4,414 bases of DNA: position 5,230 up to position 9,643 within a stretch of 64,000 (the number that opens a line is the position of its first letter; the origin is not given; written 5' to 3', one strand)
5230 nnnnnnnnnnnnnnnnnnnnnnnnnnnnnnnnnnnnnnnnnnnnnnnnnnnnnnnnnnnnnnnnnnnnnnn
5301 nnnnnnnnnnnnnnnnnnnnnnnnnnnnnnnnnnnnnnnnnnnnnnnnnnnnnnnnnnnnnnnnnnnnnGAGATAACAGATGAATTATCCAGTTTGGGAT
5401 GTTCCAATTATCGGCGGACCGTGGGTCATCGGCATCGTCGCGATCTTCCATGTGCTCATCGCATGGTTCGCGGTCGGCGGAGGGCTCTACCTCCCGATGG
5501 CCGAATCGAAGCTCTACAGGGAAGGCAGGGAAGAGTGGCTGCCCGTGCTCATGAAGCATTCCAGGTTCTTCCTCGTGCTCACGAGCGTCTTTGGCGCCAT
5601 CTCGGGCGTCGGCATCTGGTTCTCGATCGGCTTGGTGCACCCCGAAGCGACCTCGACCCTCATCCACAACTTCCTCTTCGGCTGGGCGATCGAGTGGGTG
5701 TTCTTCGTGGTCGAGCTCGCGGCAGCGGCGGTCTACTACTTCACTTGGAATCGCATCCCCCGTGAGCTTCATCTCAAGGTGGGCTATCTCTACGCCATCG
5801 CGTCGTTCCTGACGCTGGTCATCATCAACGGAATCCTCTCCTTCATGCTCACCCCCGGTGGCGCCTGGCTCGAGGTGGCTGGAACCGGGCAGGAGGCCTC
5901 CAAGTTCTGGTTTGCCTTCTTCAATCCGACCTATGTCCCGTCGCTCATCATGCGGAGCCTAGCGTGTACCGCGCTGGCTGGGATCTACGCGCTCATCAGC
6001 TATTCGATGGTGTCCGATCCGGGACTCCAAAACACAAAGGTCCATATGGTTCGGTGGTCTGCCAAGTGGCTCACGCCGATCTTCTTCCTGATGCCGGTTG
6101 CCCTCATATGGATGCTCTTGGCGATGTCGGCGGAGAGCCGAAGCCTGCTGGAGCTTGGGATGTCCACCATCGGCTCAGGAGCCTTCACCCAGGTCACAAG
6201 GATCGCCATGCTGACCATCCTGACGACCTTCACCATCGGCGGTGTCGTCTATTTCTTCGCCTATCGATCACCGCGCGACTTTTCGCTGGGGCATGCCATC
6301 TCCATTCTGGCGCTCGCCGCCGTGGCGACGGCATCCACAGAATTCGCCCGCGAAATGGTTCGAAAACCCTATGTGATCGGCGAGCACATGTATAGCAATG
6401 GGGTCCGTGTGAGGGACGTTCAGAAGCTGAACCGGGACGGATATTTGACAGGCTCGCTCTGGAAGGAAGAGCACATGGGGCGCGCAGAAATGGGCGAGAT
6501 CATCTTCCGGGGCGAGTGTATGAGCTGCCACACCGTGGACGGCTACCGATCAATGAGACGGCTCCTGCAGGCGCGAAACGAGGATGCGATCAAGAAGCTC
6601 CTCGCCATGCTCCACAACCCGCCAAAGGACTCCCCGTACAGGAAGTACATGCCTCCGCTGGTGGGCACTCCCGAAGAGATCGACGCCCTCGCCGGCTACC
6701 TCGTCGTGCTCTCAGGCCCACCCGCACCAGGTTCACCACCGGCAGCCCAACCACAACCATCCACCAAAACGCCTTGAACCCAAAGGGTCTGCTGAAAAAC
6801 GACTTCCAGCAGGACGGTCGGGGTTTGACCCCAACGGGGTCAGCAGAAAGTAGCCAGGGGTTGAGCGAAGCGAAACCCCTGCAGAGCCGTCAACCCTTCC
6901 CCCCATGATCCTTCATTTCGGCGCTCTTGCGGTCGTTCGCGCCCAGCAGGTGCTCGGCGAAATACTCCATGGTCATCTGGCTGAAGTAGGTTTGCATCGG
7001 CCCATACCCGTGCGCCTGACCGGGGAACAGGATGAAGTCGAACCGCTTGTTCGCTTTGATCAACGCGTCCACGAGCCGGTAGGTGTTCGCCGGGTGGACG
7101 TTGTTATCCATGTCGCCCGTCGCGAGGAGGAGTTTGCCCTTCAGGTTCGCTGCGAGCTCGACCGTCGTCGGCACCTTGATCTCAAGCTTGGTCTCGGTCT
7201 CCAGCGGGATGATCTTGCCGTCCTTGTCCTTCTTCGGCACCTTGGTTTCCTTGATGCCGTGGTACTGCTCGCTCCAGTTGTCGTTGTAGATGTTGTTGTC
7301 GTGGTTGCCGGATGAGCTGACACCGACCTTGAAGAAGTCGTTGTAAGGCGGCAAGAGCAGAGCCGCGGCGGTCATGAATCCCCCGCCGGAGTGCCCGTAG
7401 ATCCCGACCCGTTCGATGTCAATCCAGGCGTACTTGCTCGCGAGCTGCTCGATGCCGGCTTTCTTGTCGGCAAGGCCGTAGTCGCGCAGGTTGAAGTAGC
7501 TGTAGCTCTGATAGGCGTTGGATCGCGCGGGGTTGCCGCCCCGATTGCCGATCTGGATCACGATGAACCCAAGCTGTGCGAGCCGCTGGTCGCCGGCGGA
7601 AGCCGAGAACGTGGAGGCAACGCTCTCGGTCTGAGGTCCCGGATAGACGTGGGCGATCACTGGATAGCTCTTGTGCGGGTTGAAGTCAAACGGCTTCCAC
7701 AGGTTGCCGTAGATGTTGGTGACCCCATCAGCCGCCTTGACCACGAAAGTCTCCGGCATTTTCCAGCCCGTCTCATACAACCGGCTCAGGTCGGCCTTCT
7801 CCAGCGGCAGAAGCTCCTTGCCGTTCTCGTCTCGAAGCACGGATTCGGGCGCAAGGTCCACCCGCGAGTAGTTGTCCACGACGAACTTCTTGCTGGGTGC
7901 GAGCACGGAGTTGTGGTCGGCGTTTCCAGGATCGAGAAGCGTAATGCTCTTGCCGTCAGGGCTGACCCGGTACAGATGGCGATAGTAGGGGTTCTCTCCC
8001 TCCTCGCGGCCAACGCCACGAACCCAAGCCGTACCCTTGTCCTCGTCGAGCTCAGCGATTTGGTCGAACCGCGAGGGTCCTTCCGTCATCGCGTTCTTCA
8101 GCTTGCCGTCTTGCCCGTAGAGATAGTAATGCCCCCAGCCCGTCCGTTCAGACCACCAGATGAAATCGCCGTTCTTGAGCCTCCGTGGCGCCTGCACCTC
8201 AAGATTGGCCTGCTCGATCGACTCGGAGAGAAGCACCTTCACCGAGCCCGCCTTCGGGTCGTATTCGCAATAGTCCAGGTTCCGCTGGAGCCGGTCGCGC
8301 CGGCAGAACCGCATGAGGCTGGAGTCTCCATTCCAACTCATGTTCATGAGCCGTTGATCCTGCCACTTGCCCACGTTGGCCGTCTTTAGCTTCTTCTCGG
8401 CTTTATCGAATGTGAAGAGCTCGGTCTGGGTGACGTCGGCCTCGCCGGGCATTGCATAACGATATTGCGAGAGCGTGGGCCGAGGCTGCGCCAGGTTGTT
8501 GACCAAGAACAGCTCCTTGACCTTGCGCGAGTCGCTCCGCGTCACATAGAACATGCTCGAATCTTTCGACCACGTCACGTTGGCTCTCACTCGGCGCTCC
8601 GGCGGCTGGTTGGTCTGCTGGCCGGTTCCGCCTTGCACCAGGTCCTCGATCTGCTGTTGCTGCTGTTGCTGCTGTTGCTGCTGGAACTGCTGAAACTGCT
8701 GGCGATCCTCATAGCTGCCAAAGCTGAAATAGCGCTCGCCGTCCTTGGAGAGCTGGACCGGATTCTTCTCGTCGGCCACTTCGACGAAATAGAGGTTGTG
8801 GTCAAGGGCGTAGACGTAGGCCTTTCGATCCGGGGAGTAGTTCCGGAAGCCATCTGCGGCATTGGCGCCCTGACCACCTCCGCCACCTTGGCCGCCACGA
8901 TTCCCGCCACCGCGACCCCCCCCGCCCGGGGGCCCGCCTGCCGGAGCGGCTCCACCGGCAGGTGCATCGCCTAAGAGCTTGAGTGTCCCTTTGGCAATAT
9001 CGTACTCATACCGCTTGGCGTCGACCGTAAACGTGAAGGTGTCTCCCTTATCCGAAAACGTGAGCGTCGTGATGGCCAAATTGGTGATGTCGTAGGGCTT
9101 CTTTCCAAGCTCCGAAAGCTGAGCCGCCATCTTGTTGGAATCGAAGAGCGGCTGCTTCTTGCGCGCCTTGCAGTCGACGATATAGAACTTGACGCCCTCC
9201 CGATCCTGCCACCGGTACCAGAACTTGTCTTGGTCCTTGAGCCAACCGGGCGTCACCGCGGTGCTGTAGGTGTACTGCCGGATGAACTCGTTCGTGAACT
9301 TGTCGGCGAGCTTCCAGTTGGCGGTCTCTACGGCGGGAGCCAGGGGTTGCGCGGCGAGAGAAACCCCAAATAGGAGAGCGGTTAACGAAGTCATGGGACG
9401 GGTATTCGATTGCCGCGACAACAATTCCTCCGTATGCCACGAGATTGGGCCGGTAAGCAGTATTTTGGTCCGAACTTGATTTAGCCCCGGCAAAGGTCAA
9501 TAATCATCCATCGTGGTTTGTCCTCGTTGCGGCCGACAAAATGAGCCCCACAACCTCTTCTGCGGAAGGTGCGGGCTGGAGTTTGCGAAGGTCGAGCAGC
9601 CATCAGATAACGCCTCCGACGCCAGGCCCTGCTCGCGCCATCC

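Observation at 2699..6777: Rieske/cytochrome b operon bracketed by two CydA-like membrane proteins, the second fused to a cytochrome c domain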

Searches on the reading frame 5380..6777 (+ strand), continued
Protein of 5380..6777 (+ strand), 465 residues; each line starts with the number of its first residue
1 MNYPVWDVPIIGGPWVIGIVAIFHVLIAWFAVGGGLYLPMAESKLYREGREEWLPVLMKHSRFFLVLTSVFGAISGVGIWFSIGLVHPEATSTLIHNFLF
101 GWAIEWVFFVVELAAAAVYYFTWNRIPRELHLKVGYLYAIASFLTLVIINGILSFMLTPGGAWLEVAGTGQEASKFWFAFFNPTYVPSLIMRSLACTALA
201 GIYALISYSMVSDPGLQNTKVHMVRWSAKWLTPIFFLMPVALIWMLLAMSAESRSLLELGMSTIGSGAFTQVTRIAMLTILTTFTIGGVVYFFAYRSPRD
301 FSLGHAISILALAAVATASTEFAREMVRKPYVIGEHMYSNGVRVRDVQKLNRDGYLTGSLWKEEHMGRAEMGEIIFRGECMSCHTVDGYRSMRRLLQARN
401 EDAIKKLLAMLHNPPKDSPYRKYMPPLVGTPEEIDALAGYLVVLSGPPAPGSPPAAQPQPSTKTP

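Call 21: search_solved_structures(query=A1, max_evalue=1, show_alignments=2)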
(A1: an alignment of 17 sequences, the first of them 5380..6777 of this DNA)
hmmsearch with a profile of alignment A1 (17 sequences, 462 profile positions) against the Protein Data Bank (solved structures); distinct sequences matched with E-value up to 1: 31.
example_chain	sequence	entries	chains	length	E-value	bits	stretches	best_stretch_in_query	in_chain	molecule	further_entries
5doq_A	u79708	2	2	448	4e-05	25.7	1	22-209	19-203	Bd-type quinol oxidase subunit I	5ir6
9r2g_A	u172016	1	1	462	0.00062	21.8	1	23-205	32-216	Cytochrome bd menaquinol oxidase subunit I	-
7d5i_A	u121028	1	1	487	0.003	19.6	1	13-204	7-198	Cytochrome D ubiquinol oxidase subunit 1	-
8yts_A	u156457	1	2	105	0.0055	18.7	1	361-443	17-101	Cytochrome C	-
7nkz_A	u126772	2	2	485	0.0063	18.5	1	13-186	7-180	Probable integral membrane cytochrome D ubiquinol oxidase (Subunit I) CydA (Cytochrome BD-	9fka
9fui_A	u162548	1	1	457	0.017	17.1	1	364-444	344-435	Copper-containing nitrite reductase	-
9fuh_A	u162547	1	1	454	0.017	17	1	364-444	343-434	Copper-containing nitrite reductase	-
8qgf_A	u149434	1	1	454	0.017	17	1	364-444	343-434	Copper-containing nitrite reductase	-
9fuk_A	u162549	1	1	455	0.017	17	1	364-444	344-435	Copper-containing nitrite reductase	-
6qpv_A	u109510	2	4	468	0.018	17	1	364-444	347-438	Copper-containing nitrite reductase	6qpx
6qpz_A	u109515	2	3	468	0.018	17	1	364-444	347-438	Copper-containing nitrite reductase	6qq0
9fom_A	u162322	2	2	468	0.018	17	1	364-444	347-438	Copper-containing nitrite reductase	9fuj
2yqb_A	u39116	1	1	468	0.018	17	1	364-444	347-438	COPPER-CONTAINING NITRITE REDUCTASE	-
5obo_A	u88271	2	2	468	0.018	17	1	364-444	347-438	Nitrite reductase, copper-containing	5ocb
7r2u_A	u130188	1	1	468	0.018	17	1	364-444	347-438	Copper-containing nitrite reductase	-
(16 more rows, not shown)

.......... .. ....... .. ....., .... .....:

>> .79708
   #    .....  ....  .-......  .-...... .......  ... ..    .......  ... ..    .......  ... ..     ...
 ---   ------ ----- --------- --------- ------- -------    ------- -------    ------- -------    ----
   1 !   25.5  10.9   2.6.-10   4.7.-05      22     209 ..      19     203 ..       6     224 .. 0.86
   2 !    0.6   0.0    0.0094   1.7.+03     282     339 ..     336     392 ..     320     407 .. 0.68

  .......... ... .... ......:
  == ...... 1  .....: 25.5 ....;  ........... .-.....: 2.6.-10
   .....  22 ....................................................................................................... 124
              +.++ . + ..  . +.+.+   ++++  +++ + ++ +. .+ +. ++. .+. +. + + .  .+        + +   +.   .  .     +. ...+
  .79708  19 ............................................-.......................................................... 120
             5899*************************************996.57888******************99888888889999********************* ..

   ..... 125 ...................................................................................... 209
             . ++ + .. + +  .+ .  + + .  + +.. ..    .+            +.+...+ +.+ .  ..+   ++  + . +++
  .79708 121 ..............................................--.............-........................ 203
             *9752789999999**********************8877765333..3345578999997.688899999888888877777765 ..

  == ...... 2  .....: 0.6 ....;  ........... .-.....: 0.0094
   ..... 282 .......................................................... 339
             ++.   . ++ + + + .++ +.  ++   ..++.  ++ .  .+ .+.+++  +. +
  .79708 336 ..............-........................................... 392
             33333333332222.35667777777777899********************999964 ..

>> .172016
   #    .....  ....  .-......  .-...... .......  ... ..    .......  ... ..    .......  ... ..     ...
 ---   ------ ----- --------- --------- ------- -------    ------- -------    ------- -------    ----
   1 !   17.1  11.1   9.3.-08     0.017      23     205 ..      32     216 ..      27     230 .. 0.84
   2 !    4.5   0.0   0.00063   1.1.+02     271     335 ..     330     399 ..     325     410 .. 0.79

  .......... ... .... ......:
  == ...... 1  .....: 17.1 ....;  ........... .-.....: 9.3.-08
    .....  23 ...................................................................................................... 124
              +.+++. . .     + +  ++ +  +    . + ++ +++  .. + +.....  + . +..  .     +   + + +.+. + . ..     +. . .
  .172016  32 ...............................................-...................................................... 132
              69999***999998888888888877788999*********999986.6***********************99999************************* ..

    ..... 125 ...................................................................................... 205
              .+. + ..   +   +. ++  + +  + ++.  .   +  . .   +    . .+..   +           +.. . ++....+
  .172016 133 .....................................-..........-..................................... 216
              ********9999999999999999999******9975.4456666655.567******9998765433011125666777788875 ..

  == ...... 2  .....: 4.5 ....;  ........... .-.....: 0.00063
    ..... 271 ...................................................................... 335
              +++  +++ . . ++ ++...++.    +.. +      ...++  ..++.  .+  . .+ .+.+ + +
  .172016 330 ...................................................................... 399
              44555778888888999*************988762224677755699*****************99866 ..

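Call 36: predict_structure(alignment_id=A1)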
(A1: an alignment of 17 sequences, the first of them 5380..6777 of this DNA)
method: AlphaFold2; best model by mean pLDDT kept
length: 465 residues; sequences in the alignment: 17
mean_pLDDT: 74.7   pTM: 0.69
mean pLDDT of the five models: 74.7, 71.1, 69.4, 68.3, 66.8
residues with pLDDT >= 90: 50; 70-90: 267; 50-70: 105; < 50: 43
segments of 3 or more residues with pLDDT < 50: 1-6, 89-93, 261-266, 330-333, 450-465
pLDDT, mean of each block of 10 residues (from residue 1): 47 53 67 83 89 86 81 64 52 53 81 91 93 93 87 68 68 77 85 83 75 76 84 86 82 64 49 76 86 85 85 77 62 55 77 82 81 82 65 81 90 76 74 92 75 40 33
secondary structure, 60 per line:
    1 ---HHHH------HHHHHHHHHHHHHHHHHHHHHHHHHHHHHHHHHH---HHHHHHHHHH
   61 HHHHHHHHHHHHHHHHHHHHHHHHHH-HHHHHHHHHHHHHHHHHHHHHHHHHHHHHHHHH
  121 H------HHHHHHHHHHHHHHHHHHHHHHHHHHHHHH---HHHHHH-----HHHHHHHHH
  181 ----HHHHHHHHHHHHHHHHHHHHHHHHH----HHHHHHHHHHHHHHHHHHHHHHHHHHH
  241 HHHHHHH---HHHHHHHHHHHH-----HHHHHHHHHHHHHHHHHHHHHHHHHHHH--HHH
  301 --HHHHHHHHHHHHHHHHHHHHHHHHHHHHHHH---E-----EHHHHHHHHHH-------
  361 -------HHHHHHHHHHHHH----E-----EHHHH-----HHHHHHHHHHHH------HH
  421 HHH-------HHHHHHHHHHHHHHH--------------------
elements in order: H4-7 H14-47 H51-86 H88-121 H128-157 H161-166 H172-180 H185-209 H214-247 H251-262 H268-295 H303-333 H344-353 H368-380 H392-395 H401-412 H419-423 H431-445

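Call 64: search_protein_representatives(protein=window:5380-6777:+)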
Query: 465 residues. Proteins with E-value up to 0.001 (for the whole library): 1091; up to 1e-10: 662; up to 1e-30: 260. The best 150 are listed.
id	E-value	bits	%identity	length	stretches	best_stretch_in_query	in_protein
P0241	7.0e-176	602.1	60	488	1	1-449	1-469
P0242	1.9e-126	439.1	63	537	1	1-311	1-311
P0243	9.8e-110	384.0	44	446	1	1-450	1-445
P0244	5.5e-108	378.3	44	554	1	1-447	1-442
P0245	4.8e-106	371.9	45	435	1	1-442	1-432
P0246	6.4e-105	368.1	60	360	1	5-281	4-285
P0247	2.0e-103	363.2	67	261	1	1-242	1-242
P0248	9.7e-103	360.9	42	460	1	1-442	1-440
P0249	1.7e-101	356.9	44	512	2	1-448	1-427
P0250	2.3e-101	356.4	40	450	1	1-441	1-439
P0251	1.5e-100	353.7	43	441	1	10-445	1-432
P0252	2.6e-99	349.6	40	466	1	1-453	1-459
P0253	9.2e-97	341.2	42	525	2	1-364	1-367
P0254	4.0e-96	339.1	45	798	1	1-444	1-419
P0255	8.2e-96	338.1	51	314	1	145-451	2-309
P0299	9.5e-71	255.5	36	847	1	1-455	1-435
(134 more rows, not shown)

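Call 66: find_related_loci(query=P0299, collection=metagenome_contigs, flank=7000)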
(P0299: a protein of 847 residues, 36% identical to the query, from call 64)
Query P0299 (847 aa) in metagenome_contigs; peptide patterns used: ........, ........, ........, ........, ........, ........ (x = any residue, [..] = any of these).
444 stretches matched a pattern; 412 encode a relative of the query (tblastn E <= 1e-3); the best 80 are kept; 80 distinct loci.
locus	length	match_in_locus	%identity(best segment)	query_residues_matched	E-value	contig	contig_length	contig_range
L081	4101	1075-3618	66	1-847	0e+0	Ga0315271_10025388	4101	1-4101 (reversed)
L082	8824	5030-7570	65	1-847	0e+0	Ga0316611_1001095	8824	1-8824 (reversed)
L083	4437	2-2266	63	96-847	0e+0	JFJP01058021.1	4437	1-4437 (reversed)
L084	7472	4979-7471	48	1-828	0e+0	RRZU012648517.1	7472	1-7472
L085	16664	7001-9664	43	1-847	0e+0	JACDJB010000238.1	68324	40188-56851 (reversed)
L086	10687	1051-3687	40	1-844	0e+0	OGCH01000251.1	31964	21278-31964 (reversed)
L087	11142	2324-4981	37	1-844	0e+0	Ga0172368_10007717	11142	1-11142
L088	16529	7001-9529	42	41-846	0e+0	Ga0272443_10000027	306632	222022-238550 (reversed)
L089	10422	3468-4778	49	1-439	9e-131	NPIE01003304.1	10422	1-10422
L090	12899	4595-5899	48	1-431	3e-129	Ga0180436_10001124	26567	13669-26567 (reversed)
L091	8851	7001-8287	44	1-439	1e-110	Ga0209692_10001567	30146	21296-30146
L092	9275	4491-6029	43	1-435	2e-109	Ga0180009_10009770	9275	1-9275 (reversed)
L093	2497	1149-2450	44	1-423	1e-114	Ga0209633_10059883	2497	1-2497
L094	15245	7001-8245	44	1-421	5e-104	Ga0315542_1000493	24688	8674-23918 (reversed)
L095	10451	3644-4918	44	1-423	6e-103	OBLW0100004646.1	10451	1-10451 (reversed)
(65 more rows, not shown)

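Call 76: list_cluster_members(proteins=[window:5380-6777:+, window:2699-3811:+, window:3808-4296:+, window:4299-5369:+])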
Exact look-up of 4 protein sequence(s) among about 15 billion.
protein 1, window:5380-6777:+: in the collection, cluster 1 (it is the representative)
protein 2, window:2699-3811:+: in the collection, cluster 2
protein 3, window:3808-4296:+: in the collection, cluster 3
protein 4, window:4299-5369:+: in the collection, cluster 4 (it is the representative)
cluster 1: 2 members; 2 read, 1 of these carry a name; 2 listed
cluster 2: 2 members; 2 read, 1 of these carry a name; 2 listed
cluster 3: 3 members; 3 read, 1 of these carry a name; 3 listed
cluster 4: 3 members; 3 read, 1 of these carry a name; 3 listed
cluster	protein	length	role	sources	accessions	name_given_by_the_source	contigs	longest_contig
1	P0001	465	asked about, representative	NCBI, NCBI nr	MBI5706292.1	MAG: cytochrome ubiquinol oxidase subunit I [Armatimonadetes bacterium] | cytochrome ubiquinol oxidase subunit I [Armatimonadota bacterium]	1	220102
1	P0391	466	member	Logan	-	-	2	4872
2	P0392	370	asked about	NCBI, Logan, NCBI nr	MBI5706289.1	MAG: hypothetical protein HZC36_04795 [Armatimonadetes bacterium] | hypothetical protein [Armatimonadota bacterium]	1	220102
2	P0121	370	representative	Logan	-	-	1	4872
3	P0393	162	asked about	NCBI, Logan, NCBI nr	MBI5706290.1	MAG: Rieske (2Fe-2S) protein [Armatimonadetes bacterium] | Rieske (2Fe-2S) protein [Armatimonadota bacterium]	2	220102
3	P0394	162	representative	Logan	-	-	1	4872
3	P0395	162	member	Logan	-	-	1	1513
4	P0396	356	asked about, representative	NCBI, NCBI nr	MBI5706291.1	MAG: cytochrome bc complex cytochrome b subunit [Armatimonadetes bacterium] | cytochrome bc complex cytochrome b subunit [Armatimonadota bacterium]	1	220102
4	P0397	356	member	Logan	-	-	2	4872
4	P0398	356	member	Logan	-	-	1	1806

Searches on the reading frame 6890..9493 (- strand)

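Call 61: search_protein_families(library=pfam, proteins=[window:6890-9493:-], max_evalue=0.00001)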
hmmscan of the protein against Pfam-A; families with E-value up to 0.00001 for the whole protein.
window:6890-9493:- (867 aa): 2 families
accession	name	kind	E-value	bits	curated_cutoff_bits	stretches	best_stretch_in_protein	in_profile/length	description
PF00930.27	DPPIV_N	-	2.4e-37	129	22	1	305-548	105-353/354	Dipeptidyl peptidase IV (DPP IV) N-terminal region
PF00326.27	Peptidase_S9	-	1.1e-30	107.2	22.6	1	636-849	8-210/213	Prolyl oligopeptidase family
